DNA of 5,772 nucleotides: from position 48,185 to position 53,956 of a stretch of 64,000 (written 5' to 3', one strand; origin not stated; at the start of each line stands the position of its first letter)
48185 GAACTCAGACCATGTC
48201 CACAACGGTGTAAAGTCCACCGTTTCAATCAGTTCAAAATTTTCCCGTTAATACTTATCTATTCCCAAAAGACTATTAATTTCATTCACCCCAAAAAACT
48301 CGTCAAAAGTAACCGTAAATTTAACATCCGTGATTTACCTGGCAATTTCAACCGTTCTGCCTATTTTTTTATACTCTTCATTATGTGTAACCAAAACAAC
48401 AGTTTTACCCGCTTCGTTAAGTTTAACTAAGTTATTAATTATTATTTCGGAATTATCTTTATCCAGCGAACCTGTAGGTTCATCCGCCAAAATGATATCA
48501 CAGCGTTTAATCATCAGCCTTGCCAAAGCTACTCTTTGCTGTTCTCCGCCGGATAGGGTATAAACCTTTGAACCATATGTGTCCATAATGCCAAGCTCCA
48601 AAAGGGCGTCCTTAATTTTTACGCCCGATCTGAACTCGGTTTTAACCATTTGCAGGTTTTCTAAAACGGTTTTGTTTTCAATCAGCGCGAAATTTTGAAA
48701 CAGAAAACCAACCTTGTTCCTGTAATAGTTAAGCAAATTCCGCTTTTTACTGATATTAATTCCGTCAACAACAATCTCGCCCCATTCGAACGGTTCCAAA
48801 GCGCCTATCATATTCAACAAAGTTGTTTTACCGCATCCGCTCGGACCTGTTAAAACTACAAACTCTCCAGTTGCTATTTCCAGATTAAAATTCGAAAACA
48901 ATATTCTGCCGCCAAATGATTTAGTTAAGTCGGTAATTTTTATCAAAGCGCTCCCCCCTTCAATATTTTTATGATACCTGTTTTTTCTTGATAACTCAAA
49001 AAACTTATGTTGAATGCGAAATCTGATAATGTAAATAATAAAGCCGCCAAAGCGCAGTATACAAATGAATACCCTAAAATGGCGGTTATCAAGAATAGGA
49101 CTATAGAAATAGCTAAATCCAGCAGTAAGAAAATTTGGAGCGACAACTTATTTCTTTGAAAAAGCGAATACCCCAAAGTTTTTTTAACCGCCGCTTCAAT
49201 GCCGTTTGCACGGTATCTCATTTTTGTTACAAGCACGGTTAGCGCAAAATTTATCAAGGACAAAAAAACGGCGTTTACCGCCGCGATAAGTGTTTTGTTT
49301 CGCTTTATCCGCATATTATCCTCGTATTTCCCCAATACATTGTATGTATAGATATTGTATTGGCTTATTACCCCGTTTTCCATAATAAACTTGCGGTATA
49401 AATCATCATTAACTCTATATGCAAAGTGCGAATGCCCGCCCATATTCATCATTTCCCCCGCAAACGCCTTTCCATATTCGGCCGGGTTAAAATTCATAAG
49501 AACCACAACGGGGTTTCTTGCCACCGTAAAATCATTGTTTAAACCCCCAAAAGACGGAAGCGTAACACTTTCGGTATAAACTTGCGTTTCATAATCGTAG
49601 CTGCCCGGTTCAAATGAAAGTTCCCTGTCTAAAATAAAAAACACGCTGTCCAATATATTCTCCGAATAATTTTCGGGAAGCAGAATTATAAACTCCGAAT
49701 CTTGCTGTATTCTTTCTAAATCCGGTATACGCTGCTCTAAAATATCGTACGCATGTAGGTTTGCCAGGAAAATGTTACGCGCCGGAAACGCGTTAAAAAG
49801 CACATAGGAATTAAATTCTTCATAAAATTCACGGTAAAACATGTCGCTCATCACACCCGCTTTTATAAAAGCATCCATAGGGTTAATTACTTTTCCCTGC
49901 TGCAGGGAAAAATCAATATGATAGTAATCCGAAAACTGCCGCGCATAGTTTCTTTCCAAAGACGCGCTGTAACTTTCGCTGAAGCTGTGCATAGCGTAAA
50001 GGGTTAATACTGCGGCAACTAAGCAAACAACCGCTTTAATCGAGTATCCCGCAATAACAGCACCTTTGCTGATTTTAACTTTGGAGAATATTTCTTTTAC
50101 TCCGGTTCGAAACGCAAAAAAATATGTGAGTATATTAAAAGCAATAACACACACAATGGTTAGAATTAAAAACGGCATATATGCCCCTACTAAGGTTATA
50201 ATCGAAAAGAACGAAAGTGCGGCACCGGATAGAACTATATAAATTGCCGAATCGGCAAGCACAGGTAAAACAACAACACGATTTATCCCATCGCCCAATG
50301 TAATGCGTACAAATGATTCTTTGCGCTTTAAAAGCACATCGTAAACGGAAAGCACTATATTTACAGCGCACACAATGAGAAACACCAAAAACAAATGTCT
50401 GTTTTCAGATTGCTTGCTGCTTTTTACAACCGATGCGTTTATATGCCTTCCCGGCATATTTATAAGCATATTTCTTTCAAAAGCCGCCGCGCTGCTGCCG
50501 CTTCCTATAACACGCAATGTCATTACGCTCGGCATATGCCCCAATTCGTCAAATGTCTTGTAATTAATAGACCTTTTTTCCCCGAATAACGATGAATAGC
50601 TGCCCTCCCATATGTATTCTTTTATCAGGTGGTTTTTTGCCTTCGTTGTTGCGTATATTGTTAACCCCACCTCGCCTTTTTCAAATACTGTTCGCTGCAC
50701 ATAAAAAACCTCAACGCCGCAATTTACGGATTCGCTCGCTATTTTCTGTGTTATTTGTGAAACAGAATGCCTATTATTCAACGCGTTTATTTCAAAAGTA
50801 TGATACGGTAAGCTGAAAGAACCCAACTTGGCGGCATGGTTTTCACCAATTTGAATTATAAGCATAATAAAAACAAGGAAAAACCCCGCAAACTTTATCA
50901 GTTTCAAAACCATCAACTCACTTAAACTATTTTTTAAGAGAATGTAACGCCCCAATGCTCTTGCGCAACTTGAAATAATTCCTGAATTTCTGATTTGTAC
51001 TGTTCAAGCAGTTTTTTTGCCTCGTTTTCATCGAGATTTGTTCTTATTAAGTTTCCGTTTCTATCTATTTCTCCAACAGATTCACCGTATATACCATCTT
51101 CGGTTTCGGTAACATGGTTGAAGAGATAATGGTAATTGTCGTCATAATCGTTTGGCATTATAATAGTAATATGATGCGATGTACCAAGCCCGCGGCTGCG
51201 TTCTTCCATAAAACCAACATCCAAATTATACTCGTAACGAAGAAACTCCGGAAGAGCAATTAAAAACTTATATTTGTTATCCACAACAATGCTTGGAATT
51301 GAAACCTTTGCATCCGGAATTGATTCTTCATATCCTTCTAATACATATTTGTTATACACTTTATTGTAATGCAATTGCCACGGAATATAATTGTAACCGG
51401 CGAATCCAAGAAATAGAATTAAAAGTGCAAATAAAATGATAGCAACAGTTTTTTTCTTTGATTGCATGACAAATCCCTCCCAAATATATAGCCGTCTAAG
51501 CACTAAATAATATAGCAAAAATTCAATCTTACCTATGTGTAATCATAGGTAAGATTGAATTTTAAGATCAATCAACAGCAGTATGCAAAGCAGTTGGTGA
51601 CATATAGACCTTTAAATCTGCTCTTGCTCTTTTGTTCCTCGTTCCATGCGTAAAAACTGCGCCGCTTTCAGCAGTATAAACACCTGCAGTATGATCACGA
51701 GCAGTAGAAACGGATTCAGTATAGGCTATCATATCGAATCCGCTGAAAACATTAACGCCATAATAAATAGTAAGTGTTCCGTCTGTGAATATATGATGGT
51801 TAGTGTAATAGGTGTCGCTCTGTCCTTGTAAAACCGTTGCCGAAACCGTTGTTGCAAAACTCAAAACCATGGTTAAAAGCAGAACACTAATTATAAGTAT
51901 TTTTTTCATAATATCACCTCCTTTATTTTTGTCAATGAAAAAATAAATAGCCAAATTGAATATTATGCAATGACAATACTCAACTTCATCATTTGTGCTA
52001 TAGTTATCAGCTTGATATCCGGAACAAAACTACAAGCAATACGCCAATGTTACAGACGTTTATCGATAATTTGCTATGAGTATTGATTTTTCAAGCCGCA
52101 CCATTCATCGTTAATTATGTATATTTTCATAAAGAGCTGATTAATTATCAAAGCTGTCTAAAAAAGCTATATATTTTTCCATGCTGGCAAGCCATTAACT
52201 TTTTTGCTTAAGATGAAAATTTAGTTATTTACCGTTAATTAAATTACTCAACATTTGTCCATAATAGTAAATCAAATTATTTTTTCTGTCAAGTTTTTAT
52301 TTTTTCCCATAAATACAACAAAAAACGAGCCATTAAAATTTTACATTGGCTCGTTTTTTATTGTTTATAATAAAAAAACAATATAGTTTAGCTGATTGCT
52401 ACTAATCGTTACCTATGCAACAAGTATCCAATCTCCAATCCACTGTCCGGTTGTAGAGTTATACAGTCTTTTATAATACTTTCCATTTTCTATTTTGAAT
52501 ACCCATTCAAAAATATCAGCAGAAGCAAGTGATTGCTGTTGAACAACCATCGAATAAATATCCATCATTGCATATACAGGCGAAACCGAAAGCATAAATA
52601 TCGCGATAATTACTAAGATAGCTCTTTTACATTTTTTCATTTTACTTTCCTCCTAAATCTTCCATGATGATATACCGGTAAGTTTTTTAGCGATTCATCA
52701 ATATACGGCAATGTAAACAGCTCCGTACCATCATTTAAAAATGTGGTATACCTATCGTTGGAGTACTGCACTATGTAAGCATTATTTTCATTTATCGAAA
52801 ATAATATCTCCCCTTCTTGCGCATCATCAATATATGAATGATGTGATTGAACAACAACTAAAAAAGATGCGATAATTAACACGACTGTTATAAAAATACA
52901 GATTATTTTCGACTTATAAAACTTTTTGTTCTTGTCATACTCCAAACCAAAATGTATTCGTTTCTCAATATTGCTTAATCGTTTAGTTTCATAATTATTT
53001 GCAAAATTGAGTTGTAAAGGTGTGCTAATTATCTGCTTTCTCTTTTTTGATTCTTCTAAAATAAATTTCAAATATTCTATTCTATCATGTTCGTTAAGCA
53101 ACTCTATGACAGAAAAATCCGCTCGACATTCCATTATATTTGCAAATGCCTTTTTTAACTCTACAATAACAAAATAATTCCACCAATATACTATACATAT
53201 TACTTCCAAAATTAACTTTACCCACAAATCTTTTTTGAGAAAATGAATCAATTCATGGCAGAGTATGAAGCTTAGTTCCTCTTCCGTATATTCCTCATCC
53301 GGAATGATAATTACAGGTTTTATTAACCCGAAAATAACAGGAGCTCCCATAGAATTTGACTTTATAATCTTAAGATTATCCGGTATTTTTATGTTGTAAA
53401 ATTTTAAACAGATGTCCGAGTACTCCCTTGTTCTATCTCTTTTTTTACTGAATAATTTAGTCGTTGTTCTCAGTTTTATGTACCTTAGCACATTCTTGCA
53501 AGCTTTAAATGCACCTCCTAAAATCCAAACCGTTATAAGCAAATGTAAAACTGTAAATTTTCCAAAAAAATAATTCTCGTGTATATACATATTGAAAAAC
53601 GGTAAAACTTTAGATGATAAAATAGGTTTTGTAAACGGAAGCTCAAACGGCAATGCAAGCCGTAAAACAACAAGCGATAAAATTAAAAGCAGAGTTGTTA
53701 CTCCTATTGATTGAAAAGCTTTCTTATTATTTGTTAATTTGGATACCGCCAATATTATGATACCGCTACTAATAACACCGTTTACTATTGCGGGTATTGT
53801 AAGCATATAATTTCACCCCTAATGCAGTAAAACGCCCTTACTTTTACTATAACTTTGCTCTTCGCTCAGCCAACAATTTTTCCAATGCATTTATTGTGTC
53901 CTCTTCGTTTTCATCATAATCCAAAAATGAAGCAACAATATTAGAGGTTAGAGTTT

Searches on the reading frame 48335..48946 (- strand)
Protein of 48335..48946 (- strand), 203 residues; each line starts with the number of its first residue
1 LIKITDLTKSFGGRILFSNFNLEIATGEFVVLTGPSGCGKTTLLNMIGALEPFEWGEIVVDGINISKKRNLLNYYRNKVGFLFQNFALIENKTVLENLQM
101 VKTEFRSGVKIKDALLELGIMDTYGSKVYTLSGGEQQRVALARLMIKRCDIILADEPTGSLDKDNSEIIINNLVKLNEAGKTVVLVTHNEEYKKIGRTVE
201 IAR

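Call 51: search_protein_families(library=pfam, proteins=[window:48335-48946:-], max_evalue=0.001)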
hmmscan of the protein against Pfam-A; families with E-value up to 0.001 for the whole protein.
window:48335-48946:- (203 aa): 8 families
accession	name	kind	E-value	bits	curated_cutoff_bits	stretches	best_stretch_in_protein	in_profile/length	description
PF00005.33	ABC_tran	-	8.4e-33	114.3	25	1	18-158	2-136/137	ABC transporter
PF02463.25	SMC_N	-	1.3e-05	25.2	40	0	112-197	135-207/220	RecF/RecN/SMC N terminal domain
PF13304.12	AAA_21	-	8.3e-05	23.2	27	0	29-50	1-22/304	AAA domain, putative AbiEii toxin, Type IV TA system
PF13238.12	AAA_18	-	8.6e-05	23.4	29.4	0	30-73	1-39/128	AAA domain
PF13401.12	AAA_22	-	0.00025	21.8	27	1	27-52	5-30/130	AAA domain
PF03266.21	NTPase_1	-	0.00047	20.5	23.9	0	30-191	2-136/168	NTPase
PF08303.17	tRNA_lig_kinase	-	0.00049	20.7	22.7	0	37-72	9-43/168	tRNA ligase kinase domain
PF13481.12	AAA_25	-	0.00056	20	27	0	24-44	30-50/195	AAA domain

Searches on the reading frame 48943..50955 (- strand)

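Call 51: search_protein_families(library=pfam, proteins=[window:48943-50955:-], max_evalue=0.001)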
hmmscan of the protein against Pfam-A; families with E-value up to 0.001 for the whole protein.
window:48943-50955:- (670 aa): 1 family
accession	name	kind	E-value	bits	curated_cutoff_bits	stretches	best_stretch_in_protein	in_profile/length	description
PF07242.16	DUF1430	-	0.00055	20.6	28.2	1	568-667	7-100/100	Protein of unknown function (DUF1430)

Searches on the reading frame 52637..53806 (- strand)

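Call 51: search_protein_families(library=pfam, proteins=[window:52637-53806:-], max_evalue=0.001)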
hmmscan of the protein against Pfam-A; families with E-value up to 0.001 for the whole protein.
window:52637-53806:- (389 aa): 1 family
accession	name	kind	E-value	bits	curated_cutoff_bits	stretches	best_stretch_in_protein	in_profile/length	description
PF05569.17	Peptidase_M56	-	8.6e-27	94.5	31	1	84-274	96-289/296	BlaR1 peptidase M56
